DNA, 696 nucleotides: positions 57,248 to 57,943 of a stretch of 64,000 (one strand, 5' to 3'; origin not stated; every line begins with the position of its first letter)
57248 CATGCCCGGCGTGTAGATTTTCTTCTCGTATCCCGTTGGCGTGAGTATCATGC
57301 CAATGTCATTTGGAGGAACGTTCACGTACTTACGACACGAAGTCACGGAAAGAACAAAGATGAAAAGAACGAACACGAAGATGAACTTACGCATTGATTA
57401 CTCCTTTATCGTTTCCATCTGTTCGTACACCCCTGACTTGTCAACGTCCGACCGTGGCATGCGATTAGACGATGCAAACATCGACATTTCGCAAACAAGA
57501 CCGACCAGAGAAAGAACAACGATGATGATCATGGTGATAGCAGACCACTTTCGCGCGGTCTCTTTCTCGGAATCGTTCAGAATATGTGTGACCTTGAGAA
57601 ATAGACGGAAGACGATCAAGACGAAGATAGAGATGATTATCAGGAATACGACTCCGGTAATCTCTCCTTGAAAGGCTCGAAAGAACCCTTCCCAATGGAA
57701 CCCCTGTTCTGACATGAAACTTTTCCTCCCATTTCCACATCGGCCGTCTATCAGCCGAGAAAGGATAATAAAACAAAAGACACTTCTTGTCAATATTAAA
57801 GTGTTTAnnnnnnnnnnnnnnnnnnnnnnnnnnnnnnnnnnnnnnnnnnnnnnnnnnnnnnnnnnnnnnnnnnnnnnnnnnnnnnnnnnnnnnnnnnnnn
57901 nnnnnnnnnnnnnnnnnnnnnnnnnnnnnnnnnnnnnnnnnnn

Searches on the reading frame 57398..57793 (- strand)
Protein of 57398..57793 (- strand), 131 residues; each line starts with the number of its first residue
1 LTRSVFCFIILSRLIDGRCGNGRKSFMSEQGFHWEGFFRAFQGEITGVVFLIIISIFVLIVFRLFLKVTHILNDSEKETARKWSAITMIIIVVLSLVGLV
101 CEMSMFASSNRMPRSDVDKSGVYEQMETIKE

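Call 58: search_protein_families(library=pfam, proteins=[window:57398-57793:-], max_evalue=0.001)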
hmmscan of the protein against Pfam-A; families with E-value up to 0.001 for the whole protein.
window:57398-57793:- (131 aa): 1 family
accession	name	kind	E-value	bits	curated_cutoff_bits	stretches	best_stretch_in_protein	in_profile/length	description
PF20556.3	DUF6768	-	0.00022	21.3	27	1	29-106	25-100/123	Family of unknown function (DUF6768)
